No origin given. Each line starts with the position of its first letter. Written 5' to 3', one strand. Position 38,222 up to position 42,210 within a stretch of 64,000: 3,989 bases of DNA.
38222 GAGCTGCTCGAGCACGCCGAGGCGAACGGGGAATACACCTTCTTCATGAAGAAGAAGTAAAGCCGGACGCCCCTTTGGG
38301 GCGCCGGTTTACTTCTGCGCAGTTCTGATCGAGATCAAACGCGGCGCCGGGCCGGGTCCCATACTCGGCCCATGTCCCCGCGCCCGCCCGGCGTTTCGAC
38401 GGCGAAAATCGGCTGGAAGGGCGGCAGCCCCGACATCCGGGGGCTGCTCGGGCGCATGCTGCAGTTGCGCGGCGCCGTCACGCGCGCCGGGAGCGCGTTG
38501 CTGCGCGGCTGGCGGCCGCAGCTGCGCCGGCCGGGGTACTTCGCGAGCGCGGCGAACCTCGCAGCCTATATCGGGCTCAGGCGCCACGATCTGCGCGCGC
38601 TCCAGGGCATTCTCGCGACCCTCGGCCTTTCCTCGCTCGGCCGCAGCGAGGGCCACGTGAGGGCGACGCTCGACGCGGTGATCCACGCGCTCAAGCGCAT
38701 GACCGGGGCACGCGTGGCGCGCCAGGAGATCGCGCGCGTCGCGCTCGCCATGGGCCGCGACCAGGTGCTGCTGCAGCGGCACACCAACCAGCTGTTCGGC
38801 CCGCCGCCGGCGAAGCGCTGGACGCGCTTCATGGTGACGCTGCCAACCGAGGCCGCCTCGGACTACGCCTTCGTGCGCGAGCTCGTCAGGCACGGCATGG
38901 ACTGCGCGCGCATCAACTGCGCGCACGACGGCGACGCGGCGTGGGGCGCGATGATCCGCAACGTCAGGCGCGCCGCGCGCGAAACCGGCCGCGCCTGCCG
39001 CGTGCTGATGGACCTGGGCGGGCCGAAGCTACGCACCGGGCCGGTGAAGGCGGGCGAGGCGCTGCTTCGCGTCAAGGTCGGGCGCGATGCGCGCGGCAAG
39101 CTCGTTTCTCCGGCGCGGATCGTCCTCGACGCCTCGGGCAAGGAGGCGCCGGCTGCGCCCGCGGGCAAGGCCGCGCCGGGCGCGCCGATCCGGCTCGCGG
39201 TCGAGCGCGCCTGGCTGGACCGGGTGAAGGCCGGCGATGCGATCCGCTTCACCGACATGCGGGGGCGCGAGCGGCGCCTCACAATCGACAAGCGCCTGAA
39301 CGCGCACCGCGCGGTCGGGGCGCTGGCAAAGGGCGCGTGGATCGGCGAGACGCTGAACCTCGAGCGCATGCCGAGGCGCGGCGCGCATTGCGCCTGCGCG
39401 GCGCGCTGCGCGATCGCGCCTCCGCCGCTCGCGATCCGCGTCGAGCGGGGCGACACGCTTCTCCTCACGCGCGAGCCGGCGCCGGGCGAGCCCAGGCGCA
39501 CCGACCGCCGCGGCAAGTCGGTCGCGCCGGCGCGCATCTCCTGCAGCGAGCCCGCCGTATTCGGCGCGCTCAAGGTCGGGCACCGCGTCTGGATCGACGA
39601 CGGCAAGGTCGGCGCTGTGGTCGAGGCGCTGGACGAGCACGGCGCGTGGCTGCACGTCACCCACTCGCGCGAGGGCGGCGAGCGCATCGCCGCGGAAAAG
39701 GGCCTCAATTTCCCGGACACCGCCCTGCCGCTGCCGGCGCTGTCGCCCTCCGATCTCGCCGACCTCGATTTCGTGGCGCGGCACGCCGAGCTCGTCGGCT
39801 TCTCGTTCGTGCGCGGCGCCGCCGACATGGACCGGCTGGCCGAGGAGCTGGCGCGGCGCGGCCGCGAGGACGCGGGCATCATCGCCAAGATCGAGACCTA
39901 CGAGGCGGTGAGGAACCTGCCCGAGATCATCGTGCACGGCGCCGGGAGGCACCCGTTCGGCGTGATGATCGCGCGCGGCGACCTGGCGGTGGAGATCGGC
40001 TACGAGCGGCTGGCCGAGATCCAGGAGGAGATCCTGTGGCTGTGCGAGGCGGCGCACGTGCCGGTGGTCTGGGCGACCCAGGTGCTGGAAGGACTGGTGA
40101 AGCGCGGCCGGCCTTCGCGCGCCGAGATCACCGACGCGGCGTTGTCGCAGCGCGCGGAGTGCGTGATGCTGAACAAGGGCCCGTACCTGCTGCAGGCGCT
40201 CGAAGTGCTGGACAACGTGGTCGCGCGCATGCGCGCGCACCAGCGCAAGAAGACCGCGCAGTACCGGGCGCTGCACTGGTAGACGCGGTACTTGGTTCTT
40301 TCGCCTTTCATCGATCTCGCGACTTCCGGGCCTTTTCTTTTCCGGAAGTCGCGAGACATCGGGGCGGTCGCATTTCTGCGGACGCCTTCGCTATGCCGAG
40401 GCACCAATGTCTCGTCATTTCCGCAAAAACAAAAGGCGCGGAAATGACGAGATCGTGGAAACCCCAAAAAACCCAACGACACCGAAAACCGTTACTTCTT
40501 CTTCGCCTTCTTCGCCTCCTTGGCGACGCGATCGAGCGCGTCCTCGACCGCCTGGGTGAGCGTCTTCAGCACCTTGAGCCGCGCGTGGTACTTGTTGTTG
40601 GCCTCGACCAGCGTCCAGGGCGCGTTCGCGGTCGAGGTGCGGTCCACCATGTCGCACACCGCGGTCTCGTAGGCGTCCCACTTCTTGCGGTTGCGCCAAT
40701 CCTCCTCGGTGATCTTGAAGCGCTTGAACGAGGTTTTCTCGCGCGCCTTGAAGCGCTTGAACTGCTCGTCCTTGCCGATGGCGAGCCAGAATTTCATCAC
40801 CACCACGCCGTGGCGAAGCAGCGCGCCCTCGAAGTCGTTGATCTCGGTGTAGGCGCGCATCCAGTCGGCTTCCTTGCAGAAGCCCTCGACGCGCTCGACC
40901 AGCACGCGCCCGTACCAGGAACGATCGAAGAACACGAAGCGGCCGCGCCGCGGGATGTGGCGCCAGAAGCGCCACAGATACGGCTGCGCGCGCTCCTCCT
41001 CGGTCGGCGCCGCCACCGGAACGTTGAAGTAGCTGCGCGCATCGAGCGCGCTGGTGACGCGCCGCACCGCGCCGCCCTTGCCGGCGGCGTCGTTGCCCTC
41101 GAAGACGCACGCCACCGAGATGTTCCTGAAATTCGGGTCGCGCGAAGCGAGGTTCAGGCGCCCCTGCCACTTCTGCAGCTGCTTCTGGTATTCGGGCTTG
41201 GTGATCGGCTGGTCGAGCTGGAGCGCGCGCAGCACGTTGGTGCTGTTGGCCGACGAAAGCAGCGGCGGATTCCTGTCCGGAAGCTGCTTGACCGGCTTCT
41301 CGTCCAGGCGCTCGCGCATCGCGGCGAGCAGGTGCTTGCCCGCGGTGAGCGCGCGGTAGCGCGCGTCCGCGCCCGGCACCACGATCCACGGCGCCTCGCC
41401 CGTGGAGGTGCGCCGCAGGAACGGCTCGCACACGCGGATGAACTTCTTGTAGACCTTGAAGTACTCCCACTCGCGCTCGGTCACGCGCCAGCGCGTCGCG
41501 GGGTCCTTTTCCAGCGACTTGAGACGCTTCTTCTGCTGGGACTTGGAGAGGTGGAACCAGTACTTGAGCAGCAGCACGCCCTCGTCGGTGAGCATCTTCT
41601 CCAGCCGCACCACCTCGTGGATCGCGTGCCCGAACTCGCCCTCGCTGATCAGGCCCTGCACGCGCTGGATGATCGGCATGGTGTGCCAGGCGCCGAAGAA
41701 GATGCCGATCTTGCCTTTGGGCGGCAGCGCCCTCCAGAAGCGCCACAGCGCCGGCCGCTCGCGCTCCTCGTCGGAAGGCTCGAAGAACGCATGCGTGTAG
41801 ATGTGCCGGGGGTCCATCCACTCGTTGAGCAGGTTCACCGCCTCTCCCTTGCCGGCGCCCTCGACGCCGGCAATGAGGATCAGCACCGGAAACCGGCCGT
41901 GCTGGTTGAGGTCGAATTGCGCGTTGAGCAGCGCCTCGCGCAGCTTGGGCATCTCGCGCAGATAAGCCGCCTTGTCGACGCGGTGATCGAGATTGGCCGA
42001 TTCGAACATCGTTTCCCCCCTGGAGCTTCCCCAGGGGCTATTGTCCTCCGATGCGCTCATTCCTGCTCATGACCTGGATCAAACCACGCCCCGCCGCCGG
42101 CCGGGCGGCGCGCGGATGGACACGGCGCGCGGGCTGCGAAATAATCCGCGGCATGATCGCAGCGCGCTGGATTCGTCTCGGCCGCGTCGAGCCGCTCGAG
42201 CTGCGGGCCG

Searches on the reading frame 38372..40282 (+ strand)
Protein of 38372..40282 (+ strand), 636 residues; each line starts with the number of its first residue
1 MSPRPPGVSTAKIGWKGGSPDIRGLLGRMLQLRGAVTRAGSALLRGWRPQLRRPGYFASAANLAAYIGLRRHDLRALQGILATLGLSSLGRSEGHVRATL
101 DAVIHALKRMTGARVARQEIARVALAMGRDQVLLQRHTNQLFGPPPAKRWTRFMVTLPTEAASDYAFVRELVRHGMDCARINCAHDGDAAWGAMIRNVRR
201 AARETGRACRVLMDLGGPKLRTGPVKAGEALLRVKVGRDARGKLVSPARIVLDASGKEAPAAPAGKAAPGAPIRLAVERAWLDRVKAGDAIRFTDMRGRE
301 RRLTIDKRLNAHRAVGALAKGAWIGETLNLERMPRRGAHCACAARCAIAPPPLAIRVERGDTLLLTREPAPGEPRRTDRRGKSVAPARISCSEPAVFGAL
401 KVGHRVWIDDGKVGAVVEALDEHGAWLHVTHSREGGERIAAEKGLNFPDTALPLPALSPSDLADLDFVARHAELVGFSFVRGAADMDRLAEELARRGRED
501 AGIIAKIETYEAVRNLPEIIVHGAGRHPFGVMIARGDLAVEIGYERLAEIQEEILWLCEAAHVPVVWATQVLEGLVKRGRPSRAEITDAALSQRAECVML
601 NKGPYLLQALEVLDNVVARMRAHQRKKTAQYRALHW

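Call 28: search_protein_families(library=ncbifam, proteins=[window:38372-40282:+], max_evalue=0.00001)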
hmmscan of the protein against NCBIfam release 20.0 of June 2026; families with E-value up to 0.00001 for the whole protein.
window:38372-40282:+ (636 aa): 7 families
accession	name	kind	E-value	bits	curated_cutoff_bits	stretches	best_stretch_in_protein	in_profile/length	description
NF011314.0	PRK14725.1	equivalog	6.2e-210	698.6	642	1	52-635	43-608/614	pyruvate kinase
TIGR01064.1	pyruv_kin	equivalog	3.4e-63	213.8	306.4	2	383-627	99-341/476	pyruvate kinase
NF004491.0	PRK05826.1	subfamily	2.8e-61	207.5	432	2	386-627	105-344/477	pyruvate kinase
NF004886.0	PRK06247.1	subfamily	2.5e-59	201.2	623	2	378-625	96-337/476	pyruvate kinase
NF004978.0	PRK06354.1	subfamily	3e-51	174.6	462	2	393-629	114-350/590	pyruvate kinase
NF006664.0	PRK09206.1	equivalog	1.1e-43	149.5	686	2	392-627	109-342/470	pyruvate kinase PykF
NF005234.0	PRK06739.1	equivalog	3.6e-36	124.8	564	1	398-601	108-305/352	pyruvate kinase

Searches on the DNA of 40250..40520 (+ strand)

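Call 30: search_dna_similar(query=window:40284-40478:+, collection=plasmids, mode=distant, max_evalue=0.001, max_rows=30)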
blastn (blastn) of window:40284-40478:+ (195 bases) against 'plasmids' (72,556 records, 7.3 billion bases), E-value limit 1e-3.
No match.

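Call 92: search_rna_families(source=window, start=40250, end=40520, threshold=evalue, max_evalue=1)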
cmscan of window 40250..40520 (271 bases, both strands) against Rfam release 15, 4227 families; matches with E-value up to 1: 2.
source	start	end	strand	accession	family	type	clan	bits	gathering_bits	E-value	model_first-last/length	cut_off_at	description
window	40411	40450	-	RF03863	mir-1258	Gene; miRNA;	-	19.4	74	0.37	1-72/72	no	mir-1258 microRNA precursor family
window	40301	40367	+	RF04281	mir-8791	Gene; miRNA;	CL00146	18.6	85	0.27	1-77/77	no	mir-8791 microRNA precursor family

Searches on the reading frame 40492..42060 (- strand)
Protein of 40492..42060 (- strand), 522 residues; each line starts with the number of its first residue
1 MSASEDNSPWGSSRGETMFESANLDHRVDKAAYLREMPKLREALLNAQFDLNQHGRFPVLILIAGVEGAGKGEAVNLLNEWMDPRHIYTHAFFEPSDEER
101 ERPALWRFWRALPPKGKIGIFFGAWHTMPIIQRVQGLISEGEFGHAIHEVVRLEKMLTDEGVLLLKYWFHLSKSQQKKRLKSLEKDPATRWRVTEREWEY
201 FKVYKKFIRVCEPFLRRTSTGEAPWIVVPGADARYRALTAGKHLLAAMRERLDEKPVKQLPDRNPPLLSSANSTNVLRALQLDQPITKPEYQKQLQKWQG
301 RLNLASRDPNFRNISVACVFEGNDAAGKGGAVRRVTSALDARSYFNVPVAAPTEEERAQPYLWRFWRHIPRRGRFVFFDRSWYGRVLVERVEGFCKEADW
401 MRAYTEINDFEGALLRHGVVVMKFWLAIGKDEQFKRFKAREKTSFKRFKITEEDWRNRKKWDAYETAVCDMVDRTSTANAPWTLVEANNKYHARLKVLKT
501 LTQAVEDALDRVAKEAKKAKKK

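Call 28: search_protein_families(library=ncbifam, proteins=[window:40492-42060:-], max_evalue=0.00001)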
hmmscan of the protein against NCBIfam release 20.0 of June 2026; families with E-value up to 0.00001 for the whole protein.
window:40492-42060:- (522 aa): 5 families
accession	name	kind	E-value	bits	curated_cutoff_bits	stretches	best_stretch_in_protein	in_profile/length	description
TIGR03708.1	poly_P_AMP_trns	equivalog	3.9e-217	721.8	547.65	1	19-509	1-493/493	polyphosphate:AMP phosphotransferase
NF050016.1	PolyPhAMPPhtase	equivalog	1.7e-122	409.5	800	3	271-503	239-467/472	polyphosphate:AMP phosphotransferase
TIGR03707.1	PPK2_P_aer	equivalog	7.8e-104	346.4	301.8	2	287-506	3-222/230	polyphosphate kinase 2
TIGR03709.1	PPK2_rel_1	subfamily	2e-94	315.7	247.2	2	292-509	39-250/264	PPK2 family polyphosphate kinase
NF042973.1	ADPpolyPPhtase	equivalog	2.9e-70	236.8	450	2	288-507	30-262/285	ADP-polyphosphate phosphotransferase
